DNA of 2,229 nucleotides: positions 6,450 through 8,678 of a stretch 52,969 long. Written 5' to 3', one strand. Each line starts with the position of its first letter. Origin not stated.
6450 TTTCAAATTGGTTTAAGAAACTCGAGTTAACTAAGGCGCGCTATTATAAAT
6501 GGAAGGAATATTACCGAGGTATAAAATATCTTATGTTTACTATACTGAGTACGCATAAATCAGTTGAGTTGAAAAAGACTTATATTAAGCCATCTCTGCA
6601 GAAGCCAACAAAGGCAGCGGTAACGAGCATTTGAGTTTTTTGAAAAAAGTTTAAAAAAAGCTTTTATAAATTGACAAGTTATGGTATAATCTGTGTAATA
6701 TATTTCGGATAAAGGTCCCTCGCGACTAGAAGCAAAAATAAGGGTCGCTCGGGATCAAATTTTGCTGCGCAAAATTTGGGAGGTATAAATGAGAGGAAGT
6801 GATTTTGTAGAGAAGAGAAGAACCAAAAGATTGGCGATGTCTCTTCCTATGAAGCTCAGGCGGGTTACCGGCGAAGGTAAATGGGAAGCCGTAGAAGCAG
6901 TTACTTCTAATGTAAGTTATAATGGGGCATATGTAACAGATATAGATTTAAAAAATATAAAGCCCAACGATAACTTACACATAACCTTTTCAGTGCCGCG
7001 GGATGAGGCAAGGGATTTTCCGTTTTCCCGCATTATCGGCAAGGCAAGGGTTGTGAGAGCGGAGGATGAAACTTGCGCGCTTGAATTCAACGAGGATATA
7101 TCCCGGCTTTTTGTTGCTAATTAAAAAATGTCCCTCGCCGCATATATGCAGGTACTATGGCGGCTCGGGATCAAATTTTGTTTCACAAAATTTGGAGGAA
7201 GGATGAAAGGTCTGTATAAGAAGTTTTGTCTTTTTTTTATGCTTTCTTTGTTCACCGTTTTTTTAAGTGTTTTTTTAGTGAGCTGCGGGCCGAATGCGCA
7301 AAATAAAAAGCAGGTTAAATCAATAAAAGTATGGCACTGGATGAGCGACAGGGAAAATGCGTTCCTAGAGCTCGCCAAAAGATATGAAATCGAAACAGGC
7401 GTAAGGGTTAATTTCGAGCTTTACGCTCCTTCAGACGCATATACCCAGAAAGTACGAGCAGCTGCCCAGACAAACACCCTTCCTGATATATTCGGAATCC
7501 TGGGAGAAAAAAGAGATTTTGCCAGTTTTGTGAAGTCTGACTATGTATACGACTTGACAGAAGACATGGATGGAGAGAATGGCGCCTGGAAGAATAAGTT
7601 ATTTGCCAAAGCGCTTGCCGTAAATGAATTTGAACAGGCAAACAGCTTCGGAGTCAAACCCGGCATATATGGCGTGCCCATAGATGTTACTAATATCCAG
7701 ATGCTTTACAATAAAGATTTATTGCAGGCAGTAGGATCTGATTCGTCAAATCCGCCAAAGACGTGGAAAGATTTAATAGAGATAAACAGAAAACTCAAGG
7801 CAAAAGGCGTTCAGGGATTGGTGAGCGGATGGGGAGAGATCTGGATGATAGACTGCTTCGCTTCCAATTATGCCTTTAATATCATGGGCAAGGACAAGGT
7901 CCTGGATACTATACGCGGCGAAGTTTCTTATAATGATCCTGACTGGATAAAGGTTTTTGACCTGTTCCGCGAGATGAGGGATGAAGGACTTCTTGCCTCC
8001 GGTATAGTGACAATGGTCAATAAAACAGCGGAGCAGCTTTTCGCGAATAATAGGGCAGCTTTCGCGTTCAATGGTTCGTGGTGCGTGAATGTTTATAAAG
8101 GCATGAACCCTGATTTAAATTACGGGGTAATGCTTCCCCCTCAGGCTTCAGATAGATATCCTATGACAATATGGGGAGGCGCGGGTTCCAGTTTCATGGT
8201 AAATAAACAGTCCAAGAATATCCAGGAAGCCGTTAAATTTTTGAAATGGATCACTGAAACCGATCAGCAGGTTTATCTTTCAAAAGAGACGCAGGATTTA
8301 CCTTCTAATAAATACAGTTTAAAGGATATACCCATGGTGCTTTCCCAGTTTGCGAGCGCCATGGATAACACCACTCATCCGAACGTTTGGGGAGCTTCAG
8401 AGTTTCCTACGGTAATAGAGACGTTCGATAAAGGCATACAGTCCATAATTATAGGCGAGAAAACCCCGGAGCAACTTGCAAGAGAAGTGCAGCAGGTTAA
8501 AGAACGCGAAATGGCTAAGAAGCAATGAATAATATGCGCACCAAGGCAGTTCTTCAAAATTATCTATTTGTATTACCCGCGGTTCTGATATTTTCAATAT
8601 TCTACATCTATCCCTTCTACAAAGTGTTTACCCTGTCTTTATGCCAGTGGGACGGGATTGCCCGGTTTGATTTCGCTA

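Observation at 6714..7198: Conserved two-hairpin element sits directly 5' of Shine-Dalgarno sequences of unrelated genes (5 copies, with compensatory changes)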

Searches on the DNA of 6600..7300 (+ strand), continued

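Call 45: search_with_rna_model(model_id=R2, sources=[L107, L108, L109, L110, L111, L112, L113, L114, L115, L006, L010, L011, L012, L018, L031, L036, L042, L049, L052, L060, L067, L074, L076, L078, L079, L084, L089, L091, L092, L093, L094, L095, L096, L098, L100, L101, L103, L104], max_evalue=0.01)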
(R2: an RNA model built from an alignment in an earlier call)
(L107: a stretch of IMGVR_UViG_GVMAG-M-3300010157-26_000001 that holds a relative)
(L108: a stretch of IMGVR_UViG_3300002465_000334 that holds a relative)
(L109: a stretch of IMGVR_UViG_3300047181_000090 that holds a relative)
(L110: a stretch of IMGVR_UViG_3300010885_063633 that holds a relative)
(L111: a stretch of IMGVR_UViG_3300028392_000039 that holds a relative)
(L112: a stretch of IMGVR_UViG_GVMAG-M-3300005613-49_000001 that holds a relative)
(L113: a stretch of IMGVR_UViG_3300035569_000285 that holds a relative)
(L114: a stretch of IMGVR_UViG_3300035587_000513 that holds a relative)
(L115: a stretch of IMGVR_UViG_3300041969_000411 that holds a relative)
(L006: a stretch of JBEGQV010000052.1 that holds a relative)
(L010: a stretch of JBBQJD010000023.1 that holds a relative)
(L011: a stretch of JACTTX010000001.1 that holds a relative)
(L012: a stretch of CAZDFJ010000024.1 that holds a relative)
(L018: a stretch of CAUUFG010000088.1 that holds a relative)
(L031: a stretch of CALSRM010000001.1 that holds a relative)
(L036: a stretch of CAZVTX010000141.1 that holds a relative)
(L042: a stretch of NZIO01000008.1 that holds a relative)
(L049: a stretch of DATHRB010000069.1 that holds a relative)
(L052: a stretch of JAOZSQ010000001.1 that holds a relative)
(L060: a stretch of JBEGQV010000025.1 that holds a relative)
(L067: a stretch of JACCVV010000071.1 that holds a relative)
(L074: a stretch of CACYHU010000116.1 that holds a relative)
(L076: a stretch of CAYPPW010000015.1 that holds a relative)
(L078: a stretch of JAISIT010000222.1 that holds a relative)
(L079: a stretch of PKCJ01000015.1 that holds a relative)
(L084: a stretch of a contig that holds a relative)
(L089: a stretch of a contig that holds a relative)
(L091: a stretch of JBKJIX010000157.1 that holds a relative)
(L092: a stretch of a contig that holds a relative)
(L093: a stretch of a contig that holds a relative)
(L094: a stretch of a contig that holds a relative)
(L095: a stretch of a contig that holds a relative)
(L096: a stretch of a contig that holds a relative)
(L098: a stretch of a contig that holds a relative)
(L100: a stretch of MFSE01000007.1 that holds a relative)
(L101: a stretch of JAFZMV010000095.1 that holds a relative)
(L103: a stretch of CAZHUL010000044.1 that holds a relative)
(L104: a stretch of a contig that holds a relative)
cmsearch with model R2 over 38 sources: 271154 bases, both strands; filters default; matches with E-value up to 0.01: 17.
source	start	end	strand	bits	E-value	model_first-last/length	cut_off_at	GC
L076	4772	4811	-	31.1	0.00023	1-62/62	no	0.28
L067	3811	3859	+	30.1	0.00038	1-62/62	no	0.37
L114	619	661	+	29.9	0.00044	1-62/62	no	0.33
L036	5245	5312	+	28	0.0011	1-62/62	no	0.25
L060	474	531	-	27.9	0.0012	1-62/62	no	0.47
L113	1995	2037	-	27.8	0.0013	1-62/62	no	0.33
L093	1213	1251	+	27.5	0.0015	1-62/62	no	0.26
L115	686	728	-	27.3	0.0016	1-62/62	no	0.33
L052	7378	7413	-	26.8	0.0021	1-62/62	no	0.28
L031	4017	4070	+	26.6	0.0023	1-62/62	no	0.35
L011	1588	1627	+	26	0.0031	1-62/62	no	0.47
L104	3988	4073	-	24.7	0.0061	1-62/62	no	0.34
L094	7905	7962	+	24.4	0.0072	1-62/62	no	0.31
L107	5467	5499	-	24.1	0.0083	1-62/62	no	0.24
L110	787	819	+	24.1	0.0083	1-62/62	no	0.24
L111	3323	3355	+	24.1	0.0083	1-62/62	no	0.24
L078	1788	1840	+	23.9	0.0092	1-62/62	no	0.21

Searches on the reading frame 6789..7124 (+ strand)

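Call 38: search_protein_families(library=pfam, proteins=[window:6789-7124:+])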
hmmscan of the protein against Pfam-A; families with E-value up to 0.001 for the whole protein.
window:6789-7124:+ (111 aa): 1 family
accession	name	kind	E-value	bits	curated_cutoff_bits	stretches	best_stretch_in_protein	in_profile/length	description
PF07238.19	PilZ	-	1.9e-06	28.6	22.5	1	8-105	1-89/102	PilZ domain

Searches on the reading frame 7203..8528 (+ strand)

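Call 38: search_protein_families(library=pfam, proteins=[window:7203-8528:+])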
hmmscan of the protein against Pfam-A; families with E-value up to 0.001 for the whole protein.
window:7203-8528:+ (441 aa): 2 families
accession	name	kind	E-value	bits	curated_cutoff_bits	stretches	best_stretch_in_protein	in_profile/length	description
PF13416.11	SBP_bac_8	-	2e-39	136.5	27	1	56-372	1-265/279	Bacterial extracellular solute-binding protein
PF01547.30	SBP_bac_1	-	1.2e-34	121.2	26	1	51-356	5-306/307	Bacterial extracellular solute-binding protein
